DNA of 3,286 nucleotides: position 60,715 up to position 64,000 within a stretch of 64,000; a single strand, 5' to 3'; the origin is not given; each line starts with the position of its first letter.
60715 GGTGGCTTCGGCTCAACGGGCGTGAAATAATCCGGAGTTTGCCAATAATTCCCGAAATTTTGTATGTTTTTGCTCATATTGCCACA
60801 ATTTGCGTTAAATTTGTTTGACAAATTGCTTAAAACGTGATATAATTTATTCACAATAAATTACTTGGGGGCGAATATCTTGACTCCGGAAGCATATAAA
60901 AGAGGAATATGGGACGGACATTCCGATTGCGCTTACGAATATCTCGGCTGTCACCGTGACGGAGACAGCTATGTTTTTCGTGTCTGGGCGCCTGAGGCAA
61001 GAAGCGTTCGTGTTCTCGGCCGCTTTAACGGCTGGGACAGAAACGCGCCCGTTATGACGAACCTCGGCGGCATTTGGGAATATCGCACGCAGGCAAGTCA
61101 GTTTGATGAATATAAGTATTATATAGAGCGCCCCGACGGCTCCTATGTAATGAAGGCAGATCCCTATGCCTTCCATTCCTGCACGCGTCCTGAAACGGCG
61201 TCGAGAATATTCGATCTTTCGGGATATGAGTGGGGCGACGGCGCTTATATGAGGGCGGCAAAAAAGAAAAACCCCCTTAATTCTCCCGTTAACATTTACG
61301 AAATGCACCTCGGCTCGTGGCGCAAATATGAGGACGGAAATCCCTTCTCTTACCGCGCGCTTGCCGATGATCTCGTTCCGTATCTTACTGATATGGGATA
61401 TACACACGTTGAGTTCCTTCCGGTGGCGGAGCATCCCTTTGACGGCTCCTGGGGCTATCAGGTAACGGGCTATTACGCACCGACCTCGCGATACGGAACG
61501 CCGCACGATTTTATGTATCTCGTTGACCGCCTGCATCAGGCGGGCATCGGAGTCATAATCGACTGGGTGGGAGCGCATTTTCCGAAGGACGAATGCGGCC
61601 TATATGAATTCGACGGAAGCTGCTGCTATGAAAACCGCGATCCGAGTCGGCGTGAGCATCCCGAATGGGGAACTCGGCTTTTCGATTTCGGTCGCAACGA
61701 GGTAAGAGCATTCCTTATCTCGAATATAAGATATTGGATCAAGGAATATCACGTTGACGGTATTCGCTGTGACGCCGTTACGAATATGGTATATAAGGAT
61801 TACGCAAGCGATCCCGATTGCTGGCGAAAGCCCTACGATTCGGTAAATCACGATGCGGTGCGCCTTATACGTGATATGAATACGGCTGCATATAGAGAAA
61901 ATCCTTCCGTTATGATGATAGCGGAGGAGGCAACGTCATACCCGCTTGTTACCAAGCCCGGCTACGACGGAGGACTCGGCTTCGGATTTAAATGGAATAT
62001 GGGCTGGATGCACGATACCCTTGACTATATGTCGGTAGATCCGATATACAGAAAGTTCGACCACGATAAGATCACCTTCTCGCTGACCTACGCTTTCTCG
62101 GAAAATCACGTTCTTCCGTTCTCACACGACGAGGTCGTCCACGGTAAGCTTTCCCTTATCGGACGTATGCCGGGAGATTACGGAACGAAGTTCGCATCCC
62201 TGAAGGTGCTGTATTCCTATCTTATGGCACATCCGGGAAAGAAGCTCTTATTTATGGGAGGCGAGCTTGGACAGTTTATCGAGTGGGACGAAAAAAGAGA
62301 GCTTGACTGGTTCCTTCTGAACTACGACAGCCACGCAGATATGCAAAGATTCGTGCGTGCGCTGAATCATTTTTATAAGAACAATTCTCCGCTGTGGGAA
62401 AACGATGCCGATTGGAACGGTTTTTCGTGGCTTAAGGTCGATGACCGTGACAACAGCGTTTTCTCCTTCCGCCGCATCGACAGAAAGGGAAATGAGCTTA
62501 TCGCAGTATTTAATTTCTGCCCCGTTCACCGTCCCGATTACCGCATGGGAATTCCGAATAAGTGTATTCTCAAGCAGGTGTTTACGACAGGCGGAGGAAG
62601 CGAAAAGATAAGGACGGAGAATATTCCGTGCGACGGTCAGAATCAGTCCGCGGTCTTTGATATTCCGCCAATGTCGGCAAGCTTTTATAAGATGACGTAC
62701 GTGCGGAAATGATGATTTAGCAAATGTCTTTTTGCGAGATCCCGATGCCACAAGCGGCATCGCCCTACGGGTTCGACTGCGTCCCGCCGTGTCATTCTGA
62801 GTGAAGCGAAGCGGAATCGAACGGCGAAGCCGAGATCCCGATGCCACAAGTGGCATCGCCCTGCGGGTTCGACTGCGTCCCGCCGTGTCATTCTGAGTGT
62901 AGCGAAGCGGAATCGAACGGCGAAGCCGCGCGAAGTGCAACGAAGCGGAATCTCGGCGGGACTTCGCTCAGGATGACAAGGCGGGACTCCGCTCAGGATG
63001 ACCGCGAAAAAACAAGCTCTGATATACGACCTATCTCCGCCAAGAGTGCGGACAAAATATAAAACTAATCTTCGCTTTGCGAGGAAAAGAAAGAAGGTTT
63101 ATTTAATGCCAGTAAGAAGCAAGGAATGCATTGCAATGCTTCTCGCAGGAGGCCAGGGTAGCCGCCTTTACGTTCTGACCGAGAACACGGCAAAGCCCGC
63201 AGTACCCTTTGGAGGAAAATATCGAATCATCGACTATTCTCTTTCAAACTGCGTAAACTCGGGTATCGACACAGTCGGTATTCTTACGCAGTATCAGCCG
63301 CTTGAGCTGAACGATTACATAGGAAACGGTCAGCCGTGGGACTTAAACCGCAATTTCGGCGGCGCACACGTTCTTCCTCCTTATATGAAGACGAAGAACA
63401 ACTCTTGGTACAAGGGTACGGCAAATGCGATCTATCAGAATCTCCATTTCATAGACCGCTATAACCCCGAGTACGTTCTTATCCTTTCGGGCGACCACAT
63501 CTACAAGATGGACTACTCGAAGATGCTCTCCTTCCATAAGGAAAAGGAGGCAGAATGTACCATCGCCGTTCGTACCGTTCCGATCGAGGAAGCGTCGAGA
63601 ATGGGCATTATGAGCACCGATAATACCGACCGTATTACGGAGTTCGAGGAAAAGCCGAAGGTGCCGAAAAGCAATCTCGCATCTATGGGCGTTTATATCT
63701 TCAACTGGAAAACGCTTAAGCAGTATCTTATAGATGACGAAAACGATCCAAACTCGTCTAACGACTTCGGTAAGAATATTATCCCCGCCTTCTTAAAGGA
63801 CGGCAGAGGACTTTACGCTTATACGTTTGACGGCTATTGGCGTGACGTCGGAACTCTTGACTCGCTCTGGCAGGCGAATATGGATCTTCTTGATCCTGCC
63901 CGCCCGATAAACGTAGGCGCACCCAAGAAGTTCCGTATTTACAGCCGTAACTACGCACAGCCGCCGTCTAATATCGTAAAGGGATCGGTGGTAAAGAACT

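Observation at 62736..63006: R3 in the glgB-glgC spacer has two heads and two tails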

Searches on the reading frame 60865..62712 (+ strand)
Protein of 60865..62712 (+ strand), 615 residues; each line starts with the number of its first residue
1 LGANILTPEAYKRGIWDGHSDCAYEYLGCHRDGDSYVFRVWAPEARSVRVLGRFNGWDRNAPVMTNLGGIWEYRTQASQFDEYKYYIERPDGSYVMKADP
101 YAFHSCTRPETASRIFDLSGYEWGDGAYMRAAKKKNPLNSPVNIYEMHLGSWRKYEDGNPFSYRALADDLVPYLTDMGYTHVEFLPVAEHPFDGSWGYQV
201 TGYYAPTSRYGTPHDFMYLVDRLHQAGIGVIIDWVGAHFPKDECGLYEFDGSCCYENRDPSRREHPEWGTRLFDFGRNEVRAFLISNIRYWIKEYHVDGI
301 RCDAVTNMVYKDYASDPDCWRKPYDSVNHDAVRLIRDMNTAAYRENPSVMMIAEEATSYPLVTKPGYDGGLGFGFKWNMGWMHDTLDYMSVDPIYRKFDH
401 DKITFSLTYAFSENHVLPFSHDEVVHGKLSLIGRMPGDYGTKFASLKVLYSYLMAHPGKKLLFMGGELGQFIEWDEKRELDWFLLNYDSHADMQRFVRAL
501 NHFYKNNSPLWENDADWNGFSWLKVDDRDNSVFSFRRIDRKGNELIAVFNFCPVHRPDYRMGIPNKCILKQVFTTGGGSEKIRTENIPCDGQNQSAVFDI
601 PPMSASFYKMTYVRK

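Call 17: search_protein_families(library=pfam, proteins=[window:60865-62712:+])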
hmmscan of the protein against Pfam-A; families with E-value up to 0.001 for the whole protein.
window:60865-62712:+ (615 aa): 4 families
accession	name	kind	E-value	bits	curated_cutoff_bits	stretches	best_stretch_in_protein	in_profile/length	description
PF00128.31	Alpha-amylase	-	1.8e-17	64.2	22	2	171-240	25-93/446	Alpha amylase, catalytic domain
PF02922.24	CBM_48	-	6.5e-17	62.1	22.4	1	27-102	2-83/83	Carbohydrate-binding module 48 (Isoamylase N-terminal domain)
PF02806.24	Alpha-amylase_C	-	2.1e-12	47.6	21.2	1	522-610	1-94/95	Alpha amylase, C-terminal all-beta domain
PF22019.2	GlgB_N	-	1.8e-06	28.4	27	1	23-101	16-94/94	alpha-1,4-glucan branching enzyme GlgB, N-terminal domain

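Call 23: find_homologous_proteins(query=window:60865-62712:+, max_evalue=1e-100)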
Query window:60865-62712:+ (615 aa): 8000 proteins with E <= 1e-100 among 8000 candidates; the best 120 are listed.
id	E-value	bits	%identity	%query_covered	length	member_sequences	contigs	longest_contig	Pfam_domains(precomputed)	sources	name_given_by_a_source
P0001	0.0e+0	1355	90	99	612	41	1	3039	PF22019.3,PF02922.25,PF00128.32,PF02806.25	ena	-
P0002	0.0e+0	1195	78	99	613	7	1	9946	PF22019.3,PF02922.25,PF00128.32,PF02806.25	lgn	-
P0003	0.0e+0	1189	78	99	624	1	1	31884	PF22019.3,PF02922.25,PF00128.32,PF02806.25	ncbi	-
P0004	0.0e+0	1155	76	99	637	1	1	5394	PF22019.3,PF02922.25,PF00128.32,PF02806.25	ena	-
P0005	0.0e+0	1147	75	99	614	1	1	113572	PF22019.3,PF02922.25,PF00128.32,PF02806.25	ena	-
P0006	0.0e+0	1130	74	99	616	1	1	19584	PF22019.3,PF02922.25,PF00128.32,PF02806.25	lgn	-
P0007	0.0e+0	1088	72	99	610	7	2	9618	PF22019.3,PF02922.25,PF00128.32,PF02806.25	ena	-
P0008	0.0e+0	1074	70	99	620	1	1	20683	PF22019.3,PF02922.25,PF00128.32,PF02806.25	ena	-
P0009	0.0e+0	1071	70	99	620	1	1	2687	PF22019.3,PF02922.25,PF00128.32,PF02806.25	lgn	-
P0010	0.0e+0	1062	70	99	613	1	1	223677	PF22019.3,PF02922.25,PF00128.32,PF02806.25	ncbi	-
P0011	0.0e+0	1048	69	99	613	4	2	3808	PF22019.3,PF02922.25,PF00128.32,PF02806.25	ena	-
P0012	1.5e-291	987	66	98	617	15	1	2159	PF22019.3,PF02922.25,PF00128.32,PF02806.25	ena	-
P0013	4.7e-289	979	65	100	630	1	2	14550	PF22019.3,PF02922.25,PF00128.32,PF02806.25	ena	-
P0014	6.4e-288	975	66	98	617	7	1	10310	PF22019.3,PF02922.25,PF00128.32,PF02806.25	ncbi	-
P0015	6.6e-286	968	64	98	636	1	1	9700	PF22019.3,PF02922.25,PF00128.32,PF02806.25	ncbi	-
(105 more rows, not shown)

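Call 25: find_encoding_contigs(protein=P0001, flank=3000, max_places=6)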
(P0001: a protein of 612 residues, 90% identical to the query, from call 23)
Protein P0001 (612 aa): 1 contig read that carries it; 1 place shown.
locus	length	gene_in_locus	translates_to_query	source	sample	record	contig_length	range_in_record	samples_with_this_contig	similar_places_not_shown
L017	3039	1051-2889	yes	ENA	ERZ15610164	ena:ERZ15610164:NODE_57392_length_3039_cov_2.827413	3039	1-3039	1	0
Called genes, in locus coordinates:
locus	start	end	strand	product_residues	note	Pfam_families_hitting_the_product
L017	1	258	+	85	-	?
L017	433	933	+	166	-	PF03547:Mem_trans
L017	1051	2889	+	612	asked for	PF22019:GlgB_N (weak), PF02922:CBM_48, PF00128:Alpha-amylase, PF02806:Alpha-amylase_C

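Call 26: find_encoding_contigs(protein=P0002, flank=3000, max_places=3)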
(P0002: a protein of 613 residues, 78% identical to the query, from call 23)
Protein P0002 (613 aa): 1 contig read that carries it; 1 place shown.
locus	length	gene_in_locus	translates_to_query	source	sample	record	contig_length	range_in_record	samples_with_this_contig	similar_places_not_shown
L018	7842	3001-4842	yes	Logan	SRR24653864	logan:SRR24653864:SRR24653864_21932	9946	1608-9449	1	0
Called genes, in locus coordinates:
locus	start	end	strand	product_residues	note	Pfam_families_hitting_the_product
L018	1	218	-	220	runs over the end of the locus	PF00730:HhH-GPD, PF00633:HHH (weak), PF10576:EndIII_4Fe-2S (weak)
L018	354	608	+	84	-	PF05164:ZapA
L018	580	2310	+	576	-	PF01136:Peptidase_U32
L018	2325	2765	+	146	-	PF00692:dUTPase, PF22769:DCD (weak)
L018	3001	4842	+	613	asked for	PF22019:GlgB_N, PF02922:CBM_48, PF00128:Alpha-amylase, PF02806:Alpha-amylase_C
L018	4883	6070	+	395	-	PF00483:NTP_transferase, PF12804:NTP_transf_3 (weak), PF25084:LbH_EIF2B (weak), PF25247:LbH_GLGC (weak), PF24894:Hexapep_GlmU, PF25087:GMPPB_C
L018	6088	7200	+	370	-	PF00483:NTP_transferase, PF25247:LbH_GLGC (faint), PF24894:Hexapep_GlmU, PF25084:LbH_EIF2B, PF25087:GMPPB_C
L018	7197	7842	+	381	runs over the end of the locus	?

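Call 27: find_encoding_contigs(protein=P0003, flank=10000, max_places=3)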
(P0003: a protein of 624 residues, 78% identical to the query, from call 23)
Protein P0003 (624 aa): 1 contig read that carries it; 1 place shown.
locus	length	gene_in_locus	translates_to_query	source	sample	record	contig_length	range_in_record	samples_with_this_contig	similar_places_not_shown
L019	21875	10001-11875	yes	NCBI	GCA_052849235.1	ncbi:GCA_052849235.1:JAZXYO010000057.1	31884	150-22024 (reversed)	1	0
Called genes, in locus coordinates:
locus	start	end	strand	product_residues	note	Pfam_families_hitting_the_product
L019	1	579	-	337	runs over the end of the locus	PF00294:PfkB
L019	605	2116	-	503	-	PF00171:Aldedh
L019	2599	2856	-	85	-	-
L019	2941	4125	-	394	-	PF22025:ThiI_fer, PF02926:THUMP, PF02568:ThiI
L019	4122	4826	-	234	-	PF00730:HhH-GPD, PF00633:HHH (weak), PF10576:EndIII_4Fe-2S (weak)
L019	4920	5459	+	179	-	PF10688:Imp-YgjV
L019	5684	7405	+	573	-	PF01136:Peptidase_U32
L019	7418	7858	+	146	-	PF00692:dUTPase, PF22769:DCD (weak)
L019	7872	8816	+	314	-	PF03547:Mem_trans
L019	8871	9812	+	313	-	PF03547:Mem_trans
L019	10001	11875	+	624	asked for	PF22019:GlgB_N, PF02922:CBM_48, PF00128:Alpha-amylase, PF02806:Alpha-amylase_C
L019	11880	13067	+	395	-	PF00483:NTP_transferase, PF12804:NTP_transf_3 (weak), PF25084:LbH_EIF2B, PF25087:GMPPB_C, PF25247:LbH_GLGC (faint), PF00132:Hexapep (faint), PF24894:Hexapep_GlmU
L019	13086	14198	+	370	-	PF00483:NTP_transferase, PF25247:LbH_GLGC (faint), PF24894:Hexapep_GlmU, PF25084:LbH_EIF2B, PF25087:GMPPB_C (weak)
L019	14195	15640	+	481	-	PF08323:Glyco_transf_5, PF13439:Glyco_transf_4 (weak), PF13579:Glyco_trans_4_4 (faint), PF20706:GT4-conflict (weak), PF00534:Glycos_transf_1, PF13692:Glyco_trans_1_4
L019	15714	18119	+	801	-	PF00343:Phosphorylase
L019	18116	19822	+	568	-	PF00128:Alpha-amylase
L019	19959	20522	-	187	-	PF07155:ECF-ribofla_trS (weak), PF12822:ECF_trnsprt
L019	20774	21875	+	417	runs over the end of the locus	?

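Call 58: list_cluster_members(proteins=[P0001])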
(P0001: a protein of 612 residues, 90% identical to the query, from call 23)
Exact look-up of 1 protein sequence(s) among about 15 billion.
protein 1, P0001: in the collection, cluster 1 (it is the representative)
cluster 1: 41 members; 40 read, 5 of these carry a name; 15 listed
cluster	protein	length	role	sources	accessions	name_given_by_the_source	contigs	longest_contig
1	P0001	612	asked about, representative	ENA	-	-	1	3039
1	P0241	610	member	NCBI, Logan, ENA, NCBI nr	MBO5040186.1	MAG: 1,4-alpha-glucan branching protein GlgB [Clostridia bacterium] | 1,4-alpha-glucan branching protein GlgB [Clostridia bacterium]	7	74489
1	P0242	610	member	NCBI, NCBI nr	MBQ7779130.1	MAG: 1,4-alpha-glucan branching protein GlgB [Clostridia bacterium] | 1,4-alpha-glucan branching protein GlgB [Clostridia bacterium]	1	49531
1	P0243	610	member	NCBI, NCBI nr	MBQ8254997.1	MAG: 1,4-alpha-glucan branching protein GlgB [Clostridia bacterium] | 1,4-alpha-glucan branching protein GlgB [Clostridia bacterium]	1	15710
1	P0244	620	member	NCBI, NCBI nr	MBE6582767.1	MAG: 1,4-alpha-glucan branching protein GlgB [Ruminococcaceae bacterium] | 1,4-alpha-glucan branching protein GlgB [Oscillospiraceae bacterium]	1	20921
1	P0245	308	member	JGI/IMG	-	1,4-alpha-glucan branching enzyme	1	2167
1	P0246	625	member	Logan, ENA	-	-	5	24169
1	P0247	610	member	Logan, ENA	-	-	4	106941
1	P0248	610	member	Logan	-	-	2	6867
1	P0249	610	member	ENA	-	-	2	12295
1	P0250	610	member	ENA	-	-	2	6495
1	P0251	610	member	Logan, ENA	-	-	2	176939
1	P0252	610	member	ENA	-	-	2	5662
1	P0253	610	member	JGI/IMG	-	-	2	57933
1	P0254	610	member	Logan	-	-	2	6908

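Call 59: find_encoding_contigs(protein=P0241, flank=2500, max_places=8)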
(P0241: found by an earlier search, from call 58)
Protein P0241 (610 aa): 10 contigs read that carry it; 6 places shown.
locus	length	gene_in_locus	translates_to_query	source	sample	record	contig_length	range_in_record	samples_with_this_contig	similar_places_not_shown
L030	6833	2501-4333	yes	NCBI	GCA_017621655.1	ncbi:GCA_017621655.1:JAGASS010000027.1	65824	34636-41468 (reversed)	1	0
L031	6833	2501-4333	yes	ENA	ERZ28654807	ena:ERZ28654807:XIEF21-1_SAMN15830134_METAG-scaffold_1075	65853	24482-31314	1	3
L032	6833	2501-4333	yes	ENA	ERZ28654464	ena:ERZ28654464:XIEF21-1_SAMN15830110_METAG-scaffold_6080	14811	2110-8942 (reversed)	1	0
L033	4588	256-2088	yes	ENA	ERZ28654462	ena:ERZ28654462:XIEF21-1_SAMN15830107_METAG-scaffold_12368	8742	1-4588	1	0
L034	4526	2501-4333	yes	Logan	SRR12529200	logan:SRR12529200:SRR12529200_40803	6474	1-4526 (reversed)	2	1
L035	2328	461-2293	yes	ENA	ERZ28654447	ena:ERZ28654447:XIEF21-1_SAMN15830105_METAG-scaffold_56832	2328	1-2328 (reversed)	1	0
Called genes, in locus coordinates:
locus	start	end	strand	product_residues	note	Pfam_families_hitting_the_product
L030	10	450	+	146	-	PF00692:dUTPase, PF22769:DCD (weak)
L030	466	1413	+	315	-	PF03547:Mem_trans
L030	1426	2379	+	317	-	PF03547:Mem_trans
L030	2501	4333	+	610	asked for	PF22019:GlgB_N, PF02922:CBM_48, PF00128:Alpha-amylase, PF02806:Alpha-amylase_C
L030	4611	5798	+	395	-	PF00483:NTP_transferase, PF25247:LbH_GLGC (weak), PF00132:Hexapep (faint), PF24894:Hexapep_GlmU, PF25084:LbH_EIF2B, PF25087:GMPPB_C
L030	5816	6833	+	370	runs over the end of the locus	PF00483:NTP_transferase, PF25247:LbH_GLGC (faint), PF24894:Hexapep_GlmU, PF25084:LbH_EIF2B, PF25087:GMPPB_C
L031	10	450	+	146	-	PF00692:dUTPase, PF22769:DCD (weak)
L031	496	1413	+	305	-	PF03547:Mem_trans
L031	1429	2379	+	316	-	PF03547:Mem_trans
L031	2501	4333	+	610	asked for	PF22019:GlgB_N, PF02922:CBM_48, PF00128:Alpha-amylase, PF02806:Alpha-amylase_C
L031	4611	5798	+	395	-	PF00483:NTP_transferase, PF25247:LbH_GLGC (weak), PF00132:Hexapep (faint), PF24894:Hexapep_GlmU, PF25084:LbH_EIF2B, PF25087:GMPPB_C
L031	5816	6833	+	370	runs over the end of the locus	PF00483:NTP_transferase, PF25247:LbH_GLGC (faint), PF24894:Hexapep_GlmU, PF25084:LbH_EIF2B, PF25087:GMPPB_C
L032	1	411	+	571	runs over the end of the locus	PF01136:Peptidase_U32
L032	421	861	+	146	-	PF00692:dUTPase, PF22769:DCD (weak)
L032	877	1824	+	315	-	PF03547:Mem_trans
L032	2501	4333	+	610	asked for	PF22019:GlgB_N, PF02922:CBM_48, PF00128:Alpha-amylase, PF02806:Alpha-amylase_C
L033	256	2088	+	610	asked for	PF22019:GlgB_N, PF02922:CBM_48, PF00128:Alpha-amylase, PF02806:Alpha-amylase_C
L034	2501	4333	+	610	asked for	PF22019:GlgB_N, PF02922:CBM_48, PF00128:Alpha-amylase, PF02806:Alpha-amylase_C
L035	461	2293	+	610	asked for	PF22019:GlgB_N, PF02922:CBM_48, PF00128:Alpha-amylase, PF02806:Alpha-amylase_C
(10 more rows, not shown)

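Call 60: find_encoding_contigs(protein=P0247, flank=2500, max_places=5)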
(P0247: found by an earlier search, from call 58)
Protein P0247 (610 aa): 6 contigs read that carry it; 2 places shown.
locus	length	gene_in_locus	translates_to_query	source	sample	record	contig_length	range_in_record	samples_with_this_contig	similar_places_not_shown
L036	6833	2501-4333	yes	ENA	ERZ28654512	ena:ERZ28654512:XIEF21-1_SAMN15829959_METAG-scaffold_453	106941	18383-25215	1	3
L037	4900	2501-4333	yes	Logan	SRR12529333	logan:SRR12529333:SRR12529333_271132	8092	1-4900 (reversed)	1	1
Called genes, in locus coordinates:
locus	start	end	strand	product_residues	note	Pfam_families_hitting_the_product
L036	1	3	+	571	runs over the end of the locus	PF01136:Peptidase_U32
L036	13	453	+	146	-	PF00692:dUTPase, PF22769:DCD (weak)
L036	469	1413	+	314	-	PF03547:Mem_trans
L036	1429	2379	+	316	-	PF03547:Mem_trans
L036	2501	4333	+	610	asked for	PF22019:GlgB_N (weak), PF02922:CBM_48, PF00128:Alpha-amylase, PF02806:Alpha-amylase_C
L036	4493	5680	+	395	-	PF00483:NTP_transferase, PF25084:LbH_EIF2B, PF25247:LbH_GLGC (weak), PF00132:Hexapep (faint), PF24894:Hexapep_GlmU, PF25087:GMPPB_C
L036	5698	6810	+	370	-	PF00483:NTP_transferase, PF24894:Hexapep_GlmU, PF25084:LbH_EIF2B, PF25247:LbH_GLGC (faint), PF25087:GMPPB_C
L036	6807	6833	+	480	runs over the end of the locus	PF08323:Glyco_transf_5, PF20706:GT4-conflict (faint), PF13439:Glyco_transf_4 (weak), PF13579:Glyco_trans_4_4 (faint), PF00534:Glycos_transf_1, PF13692:Glyco_trans_1_4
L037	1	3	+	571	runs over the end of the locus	PF01136:Peptidase_U32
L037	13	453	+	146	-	PF00692:dUTPase, PF22769:DCD (weak)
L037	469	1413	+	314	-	PF03547:Mem_trans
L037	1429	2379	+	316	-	PF03547:Mem_trans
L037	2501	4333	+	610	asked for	PF22019:GlgB_N (weak), PF02922:CBM_48, PF00128:Alpha-amylase, PF02806:Alpha-amylase_C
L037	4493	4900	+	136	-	?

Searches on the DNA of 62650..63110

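Call 22: search_rna_families(source=window, start=62650, end=63110, threshold=evalue, max_evalue=10)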
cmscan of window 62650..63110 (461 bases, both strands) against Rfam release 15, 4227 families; matches with E-value up to 10: 5.
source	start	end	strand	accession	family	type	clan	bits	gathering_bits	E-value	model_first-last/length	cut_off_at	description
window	62902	63005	-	RF02093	mir-2968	Gene; miRNA;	-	15.8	70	5.7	1-106/106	no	mir-2968 microRNA precursor family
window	62705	62742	+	RF00276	SNORD52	Gene; snRNA; snoRNA; CD-box;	CL00063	15.6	45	1.4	1-67/67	no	Small nucleolar RNA SNORD52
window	62800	62887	-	RF03552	mir-43_2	Gene; miRNA;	-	15.2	90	1.9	1-78/78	no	mir-43_2 microRNA precursor family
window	62661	62752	+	RF01934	bxd_6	Gene; lncRNA;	-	14.3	50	4.1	1-93/93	no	Bithoraxoid conserved region 6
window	62993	63071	-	RF02308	TtnuCD34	Gene; snRNA; snoRNA; CD-box;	-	13.4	80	8.3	1-64/64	no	Tetrahymena snoRNA TtnuCD34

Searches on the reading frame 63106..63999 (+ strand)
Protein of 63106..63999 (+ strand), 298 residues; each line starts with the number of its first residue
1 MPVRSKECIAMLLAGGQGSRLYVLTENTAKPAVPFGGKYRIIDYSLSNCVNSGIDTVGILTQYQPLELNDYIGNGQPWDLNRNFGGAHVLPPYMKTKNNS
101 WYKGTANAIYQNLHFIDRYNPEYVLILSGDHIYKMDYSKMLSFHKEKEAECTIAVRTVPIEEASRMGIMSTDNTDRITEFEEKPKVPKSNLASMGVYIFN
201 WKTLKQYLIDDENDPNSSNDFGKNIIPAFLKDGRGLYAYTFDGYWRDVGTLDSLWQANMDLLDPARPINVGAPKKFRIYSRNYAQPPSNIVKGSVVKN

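Call 17: search_protein_families(library=pfam, proteins=[window:63106-63999:+])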
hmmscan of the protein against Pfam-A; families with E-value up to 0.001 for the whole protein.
window:63106-63999:+ (298 aa): 2 families
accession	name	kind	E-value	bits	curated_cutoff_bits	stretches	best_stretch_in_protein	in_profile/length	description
PF00483.29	NTP_transferase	-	2.3e-70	237.4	21.2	1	10-262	2-243/245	Nucleotidyl transferase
PF12804.13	NTP_transf_3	-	4.9e-06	27.2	27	1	10-155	1-122/160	MobA-like NTP transferase domain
